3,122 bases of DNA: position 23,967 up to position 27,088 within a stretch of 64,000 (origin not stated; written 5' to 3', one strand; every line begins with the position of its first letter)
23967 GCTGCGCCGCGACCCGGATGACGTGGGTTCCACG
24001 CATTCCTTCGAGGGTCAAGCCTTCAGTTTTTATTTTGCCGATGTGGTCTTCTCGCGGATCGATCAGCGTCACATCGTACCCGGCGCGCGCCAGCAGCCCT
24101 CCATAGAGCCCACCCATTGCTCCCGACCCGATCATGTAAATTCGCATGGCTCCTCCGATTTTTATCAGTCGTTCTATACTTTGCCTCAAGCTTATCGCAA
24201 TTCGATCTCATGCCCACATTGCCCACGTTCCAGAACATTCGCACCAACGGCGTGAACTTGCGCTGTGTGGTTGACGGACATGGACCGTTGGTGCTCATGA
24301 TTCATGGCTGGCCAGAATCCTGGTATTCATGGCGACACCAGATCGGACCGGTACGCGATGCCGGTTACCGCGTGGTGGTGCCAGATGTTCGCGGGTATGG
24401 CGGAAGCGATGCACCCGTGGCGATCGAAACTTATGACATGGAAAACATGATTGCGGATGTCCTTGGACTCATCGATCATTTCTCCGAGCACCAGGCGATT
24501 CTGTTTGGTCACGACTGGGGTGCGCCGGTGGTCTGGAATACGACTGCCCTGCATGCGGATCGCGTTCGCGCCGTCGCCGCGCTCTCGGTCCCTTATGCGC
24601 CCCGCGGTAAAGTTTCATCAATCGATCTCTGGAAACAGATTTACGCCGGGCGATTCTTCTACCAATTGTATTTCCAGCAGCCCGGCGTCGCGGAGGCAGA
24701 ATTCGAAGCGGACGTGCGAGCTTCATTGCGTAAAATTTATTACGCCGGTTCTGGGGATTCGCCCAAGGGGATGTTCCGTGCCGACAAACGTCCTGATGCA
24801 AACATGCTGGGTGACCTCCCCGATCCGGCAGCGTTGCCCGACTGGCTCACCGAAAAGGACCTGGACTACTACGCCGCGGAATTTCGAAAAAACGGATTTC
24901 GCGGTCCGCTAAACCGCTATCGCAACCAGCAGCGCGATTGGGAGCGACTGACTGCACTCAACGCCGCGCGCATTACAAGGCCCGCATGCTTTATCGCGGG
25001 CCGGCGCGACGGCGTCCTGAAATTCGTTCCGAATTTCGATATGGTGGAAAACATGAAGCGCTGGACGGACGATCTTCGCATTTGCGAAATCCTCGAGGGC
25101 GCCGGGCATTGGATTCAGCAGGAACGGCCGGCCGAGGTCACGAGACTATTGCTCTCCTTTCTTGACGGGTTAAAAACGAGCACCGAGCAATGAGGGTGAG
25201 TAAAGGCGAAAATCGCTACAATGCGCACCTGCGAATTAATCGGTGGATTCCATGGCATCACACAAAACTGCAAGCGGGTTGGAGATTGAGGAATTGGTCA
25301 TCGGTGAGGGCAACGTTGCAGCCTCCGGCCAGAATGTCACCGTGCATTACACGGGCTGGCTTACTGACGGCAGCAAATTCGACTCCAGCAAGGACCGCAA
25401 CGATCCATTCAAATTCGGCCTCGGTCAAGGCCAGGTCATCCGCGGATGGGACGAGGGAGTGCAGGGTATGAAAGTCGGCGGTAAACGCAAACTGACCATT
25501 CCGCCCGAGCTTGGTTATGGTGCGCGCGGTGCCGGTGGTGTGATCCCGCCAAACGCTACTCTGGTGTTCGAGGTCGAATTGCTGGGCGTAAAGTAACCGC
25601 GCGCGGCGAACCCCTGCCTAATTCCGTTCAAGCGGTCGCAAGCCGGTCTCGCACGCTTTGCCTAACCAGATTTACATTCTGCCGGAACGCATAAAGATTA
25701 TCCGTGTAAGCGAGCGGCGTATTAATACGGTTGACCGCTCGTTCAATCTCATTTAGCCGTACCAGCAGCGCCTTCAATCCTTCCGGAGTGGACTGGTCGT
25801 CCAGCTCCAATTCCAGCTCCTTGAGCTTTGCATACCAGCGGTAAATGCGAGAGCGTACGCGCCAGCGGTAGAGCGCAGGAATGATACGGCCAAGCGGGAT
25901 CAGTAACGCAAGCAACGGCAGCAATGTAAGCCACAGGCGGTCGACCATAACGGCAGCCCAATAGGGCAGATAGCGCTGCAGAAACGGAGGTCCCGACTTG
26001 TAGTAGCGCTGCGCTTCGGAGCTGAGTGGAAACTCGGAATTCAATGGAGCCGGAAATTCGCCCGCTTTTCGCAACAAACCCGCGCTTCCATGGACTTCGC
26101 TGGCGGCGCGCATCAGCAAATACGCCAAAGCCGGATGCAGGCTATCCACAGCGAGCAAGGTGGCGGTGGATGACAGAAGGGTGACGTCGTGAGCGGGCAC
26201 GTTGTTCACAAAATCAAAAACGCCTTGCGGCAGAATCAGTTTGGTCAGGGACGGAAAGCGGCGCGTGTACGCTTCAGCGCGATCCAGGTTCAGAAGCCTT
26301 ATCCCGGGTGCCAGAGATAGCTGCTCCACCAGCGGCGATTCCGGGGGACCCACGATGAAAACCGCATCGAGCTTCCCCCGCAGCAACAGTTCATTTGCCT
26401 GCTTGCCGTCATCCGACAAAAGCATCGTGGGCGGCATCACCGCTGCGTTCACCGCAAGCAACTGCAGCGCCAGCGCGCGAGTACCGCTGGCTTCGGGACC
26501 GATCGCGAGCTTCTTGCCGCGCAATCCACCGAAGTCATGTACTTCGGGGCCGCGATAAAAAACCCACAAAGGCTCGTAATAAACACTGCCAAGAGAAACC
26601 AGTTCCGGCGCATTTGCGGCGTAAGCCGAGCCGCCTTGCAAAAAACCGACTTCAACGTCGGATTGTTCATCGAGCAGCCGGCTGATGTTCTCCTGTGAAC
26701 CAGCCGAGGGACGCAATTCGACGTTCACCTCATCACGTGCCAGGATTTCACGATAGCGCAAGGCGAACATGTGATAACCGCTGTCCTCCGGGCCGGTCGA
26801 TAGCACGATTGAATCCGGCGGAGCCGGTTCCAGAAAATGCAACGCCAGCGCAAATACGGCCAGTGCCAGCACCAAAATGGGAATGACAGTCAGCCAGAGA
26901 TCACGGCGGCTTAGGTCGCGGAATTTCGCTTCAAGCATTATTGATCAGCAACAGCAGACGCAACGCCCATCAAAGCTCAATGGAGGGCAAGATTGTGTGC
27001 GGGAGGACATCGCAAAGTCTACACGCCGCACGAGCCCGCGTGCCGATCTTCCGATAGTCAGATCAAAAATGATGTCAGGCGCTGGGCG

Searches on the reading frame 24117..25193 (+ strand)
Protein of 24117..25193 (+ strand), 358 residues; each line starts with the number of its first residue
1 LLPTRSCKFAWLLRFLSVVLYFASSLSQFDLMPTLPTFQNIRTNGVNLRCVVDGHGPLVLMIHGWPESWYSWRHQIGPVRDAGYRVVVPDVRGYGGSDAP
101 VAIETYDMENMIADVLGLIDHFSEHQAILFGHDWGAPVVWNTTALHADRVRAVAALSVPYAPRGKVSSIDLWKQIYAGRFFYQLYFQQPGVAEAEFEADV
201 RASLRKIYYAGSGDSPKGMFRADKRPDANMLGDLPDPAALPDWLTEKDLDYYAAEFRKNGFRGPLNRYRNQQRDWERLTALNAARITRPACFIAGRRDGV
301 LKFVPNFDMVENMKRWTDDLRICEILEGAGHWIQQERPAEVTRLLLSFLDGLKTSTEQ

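Call 23: search_protein_families(library=pfam, proteins=[window:24117-25193:+], max_evalue=0.00001)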
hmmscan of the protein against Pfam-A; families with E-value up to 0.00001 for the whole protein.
window:24117-25193:+ (358 aa): 3 families
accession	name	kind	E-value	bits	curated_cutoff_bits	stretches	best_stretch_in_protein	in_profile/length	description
PF00561.26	Abhydrolase_1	-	3.2e-30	106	25.8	1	57-338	1-245/245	alpha/beta hydrolase fold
PF12697.13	Abhydrolase_6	-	1.8e-17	65.2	26.3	1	59-342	1-215/217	Alpha/beta hydrolase family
PF12146.15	Hydrolase_4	-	1.4e-10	41.4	27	1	58-187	6-140/239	Serine aminopeptidase, S33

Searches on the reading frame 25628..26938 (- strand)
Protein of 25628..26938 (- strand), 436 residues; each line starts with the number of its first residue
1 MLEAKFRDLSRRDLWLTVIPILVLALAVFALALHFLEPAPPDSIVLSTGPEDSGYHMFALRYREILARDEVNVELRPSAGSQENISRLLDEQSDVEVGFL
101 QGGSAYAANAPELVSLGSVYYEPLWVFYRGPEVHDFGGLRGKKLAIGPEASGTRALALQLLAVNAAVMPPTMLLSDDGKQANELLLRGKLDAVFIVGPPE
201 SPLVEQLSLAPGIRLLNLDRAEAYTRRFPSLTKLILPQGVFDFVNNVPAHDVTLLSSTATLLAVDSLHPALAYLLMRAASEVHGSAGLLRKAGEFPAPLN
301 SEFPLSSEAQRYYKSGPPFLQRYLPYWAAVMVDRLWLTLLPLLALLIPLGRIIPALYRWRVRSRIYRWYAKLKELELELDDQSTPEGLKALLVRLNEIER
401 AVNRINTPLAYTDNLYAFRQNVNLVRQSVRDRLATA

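Call 9: search_protein_families(library=pfam, proteins=[window:25628-26938:-], max_evalue=0.00001)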
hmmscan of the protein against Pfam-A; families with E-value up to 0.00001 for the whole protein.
window:25628-26938:- (436 aa): 1 family
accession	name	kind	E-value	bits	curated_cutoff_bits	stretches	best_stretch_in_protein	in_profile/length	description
PF16868.10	NMT1_3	-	1.2e-14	55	27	1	64-314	24-286/289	NMT1-like family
